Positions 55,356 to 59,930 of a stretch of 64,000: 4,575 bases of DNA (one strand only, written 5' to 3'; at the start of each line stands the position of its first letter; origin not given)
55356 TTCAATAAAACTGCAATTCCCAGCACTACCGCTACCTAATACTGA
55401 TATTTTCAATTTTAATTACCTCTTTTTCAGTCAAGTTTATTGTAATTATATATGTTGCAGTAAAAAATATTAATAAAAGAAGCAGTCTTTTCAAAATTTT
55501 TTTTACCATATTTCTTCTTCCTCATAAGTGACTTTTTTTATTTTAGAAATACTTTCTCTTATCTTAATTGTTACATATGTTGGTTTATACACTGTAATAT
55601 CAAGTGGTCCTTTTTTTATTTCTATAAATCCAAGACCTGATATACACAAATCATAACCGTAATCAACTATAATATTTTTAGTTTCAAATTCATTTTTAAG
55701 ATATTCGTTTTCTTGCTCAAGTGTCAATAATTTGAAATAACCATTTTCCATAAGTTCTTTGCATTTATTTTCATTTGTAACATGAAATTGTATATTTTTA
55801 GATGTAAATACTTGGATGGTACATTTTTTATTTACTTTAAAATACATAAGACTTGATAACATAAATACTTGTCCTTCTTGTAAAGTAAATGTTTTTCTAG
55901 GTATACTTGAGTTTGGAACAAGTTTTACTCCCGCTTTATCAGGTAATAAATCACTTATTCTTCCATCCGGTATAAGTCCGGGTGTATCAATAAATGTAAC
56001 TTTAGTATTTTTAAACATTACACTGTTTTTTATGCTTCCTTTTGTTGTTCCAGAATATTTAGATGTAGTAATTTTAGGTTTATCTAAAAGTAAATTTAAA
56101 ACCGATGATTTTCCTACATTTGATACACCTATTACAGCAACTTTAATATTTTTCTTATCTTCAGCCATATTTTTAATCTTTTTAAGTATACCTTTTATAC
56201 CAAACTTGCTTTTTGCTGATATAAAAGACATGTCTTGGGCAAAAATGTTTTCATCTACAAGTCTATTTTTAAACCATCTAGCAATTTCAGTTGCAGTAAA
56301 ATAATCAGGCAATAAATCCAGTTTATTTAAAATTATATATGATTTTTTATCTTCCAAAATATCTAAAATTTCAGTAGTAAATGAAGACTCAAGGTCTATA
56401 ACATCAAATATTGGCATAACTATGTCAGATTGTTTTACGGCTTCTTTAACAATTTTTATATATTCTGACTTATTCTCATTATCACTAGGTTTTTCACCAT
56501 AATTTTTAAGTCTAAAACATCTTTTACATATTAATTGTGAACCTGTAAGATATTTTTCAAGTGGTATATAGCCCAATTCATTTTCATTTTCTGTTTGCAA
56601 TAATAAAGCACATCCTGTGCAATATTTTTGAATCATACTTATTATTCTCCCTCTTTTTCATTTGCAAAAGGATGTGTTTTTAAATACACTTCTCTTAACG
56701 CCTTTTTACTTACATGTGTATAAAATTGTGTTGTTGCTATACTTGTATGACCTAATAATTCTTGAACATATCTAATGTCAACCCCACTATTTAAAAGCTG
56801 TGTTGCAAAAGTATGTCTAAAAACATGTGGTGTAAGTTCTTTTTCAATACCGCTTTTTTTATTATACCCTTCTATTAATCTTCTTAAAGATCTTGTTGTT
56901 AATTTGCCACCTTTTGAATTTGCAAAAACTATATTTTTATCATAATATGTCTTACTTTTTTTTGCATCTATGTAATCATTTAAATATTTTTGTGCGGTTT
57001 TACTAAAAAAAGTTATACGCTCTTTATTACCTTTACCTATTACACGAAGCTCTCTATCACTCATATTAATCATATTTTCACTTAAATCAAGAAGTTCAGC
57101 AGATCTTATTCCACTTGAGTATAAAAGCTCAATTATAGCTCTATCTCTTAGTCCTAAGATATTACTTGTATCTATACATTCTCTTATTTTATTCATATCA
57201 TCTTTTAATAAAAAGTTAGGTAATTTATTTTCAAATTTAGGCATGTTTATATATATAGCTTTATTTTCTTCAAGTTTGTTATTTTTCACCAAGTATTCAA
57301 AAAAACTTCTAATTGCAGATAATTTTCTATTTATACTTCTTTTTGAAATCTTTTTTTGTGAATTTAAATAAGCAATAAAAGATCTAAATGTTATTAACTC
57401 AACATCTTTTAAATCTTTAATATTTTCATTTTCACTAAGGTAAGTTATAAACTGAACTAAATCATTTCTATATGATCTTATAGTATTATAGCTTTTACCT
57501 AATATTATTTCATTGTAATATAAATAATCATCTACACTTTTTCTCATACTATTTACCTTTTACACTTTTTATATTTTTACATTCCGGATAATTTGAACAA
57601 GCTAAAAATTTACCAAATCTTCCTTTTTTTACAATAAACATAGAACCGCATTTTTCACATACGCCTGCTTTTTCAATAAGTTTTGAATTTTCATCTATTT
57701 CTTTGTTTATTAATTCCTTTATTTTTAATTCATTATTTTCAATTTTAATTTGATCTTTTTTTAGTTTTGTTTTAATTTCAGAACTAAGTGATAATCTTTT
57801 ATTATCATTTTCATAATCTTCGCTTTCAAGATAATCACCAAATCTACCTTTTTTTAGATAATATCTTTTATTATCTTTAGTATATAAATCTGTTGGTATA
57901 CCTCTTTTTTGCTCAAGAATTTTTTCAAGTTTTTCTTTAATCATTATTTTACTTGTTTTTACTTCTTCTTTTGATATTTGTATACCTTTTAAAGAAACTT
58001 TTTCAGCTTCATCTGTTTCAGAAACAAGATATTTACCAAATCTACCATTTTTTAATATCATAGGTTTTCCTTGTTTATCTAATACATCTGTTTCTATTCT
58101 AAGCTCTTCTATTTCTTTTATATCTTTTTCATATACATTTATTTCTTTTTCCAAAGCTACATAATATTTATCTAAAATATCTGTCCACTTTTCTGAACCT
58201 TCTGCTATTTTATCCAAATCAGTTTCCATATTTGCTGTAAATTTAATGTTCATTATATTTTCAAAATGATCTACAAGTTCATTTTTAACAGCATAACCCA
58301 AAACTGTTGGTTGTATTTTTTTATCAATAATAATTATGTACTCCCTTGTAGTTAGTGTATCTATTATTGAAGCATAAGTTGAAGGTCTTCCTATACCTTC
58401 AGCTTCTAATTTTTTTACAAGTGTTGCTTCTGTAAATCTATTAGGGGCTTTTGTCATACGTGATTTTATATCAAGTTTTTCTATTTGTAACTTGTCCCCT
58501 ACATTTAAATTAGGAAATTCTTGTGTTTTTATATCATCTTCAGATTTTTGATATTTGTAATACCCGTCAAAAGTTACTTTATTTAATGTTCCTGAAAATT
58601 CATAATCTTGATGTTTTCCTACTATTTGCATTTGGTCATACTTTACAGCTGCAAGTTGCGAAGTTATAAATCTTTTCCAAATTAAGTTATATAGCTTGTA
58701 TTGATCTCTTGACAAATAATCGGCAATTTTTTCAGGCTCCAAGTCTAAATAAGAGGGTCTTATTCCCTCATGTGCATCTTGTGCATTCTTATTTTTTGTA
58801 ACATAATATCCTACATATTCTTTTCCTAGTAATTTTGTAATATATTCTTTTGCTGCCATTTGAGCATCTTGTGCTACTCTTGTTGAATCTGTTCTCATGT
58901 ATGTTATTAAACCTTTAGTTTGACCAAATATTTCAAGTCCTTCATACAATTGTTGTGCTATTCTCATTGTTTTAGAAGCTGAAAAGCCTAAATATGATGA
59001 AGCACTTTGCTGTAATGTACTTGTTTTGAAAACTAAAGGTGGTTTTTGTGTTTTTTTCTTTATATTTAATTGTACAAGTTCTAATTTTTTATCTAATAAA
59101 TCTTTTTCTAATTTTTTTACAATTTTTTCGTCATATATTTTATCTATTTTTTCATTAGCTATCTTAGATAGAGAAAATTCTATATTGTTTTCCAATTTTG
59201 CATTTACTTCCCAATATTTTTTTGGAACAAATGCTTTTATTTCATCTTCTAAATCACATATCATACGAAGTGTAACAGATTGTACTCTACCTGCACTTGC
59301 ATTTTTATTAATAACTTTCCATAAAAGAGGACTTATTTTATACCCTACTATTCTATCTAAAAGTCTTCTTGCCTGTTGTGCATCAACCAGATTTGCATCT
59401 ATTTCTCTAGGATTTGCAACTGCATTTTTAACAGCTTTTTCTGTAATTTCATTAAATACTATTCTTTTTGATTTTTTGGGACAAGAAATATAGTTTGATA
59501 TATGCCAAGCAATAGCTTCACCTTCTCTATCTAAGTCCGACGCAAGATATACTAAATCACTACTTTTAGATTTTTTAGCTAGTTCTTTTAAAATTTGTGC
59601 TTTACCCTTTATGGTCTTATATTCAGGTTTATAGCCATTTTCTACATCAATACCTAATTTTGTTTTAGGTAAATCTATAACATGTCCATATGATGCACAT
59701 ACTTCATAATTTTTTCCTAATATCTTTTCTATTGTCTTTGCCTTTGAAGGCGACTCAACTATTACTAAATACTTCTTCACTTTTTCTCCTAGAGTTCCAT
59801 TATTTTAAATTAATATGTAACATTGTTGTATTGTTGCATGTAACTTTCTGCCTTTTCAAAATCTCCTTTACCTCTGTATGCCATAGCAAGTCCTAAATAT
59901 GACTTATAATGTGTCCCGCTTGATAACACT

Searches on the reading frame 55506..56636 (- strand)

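Call 67: search_protein_families(library=pfam, proteins=[window:55506-56636:-], max_evalue=0.00001)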
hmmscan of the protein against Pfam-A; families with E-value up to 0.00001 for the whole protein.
window:55506-56636:- (377 aa): 4 families
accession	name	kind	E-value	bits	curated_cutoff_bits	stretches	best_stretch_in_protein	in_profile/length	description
PF01926.29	MMR_HSR1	-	9.4e-16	58.4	21.9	1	165-223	1-58/113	50S ribosome-binding GTPase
PF21516.2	YqeH-like_C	-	1.3e-11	45.3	27.7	1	274-363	4-95/95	YqeH-like, C-terminal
PF03193.22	RsgA_GTPase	-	3.5e-07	30.7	30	1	98-221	55-168/174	RsgA GTPase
PF02421.24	FeoB_N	-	5e-07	29.8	27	1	165-221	2-57/156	Ferrous iron transport protein B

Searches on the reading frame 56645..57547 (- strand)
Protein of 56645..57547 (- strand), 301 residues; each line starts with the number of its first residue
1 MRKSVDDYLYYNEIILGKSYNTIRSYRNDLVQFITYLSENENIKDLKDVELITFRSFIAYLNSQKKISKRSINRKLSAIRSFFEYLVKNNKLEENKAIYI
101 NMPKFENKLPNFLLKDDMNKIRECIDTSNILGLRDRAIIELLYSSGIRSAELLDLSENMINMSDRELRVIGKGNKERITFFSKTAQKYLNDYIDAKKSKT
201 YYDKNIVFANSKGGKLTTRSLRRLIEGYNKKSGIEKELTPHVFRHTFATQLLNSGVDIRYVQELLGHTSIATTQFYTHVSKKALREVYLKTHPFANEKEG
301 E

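Call 67: search_protein_families(library=pfam, proteins=[window:56645-57547:-], max_evalue=0.00001)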
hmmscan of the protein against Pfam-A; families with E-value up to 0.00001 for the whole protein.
window:56645-57547:- (301 aa): 3 families
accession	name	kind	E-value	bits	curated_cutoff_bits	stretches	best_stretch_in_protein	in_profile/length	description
PF00589.27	Phage_integrase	-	6.9e-45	153.3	27.1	1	112-281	2-170/172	Phage integrase family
PF02899.23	Phage_int_SAM_1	-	5.2e-15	55.9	22.3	1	16-88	12-81/83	Phage integrase, N-terminal SAM-like domain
PF13495.12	Phage_int_SAM_4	-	1.7e-08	35.2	27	1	17-89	13-81/85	Phage integrase, N-terminal SAM-like domain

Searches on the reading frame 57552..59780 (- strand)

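Call 67: search_protein_families(library=pfam, proteins=[window:57552-59780:-], max_evalue=0.00001)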
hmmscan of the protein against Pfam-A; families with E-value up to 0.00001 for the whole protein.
window:57552-59780:- (743 aa): 3 families
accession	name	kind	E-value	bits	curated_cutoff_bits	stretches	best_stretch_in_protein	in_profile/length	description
PF01131.25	Topoisom_bac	-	1.5e-118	396.8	35.1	1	127-536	2-410/411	DNA topoisomerase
PF01751.28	Toprim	-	7.8e-22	77.7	23.1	1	5-112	2-96/96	Toprim domain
PF01396.24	Zn_ribbon_Top1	-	2.4e-13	50.1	32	1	706-741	2-37/39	Topoisomerase DNA binding C4 zinc finger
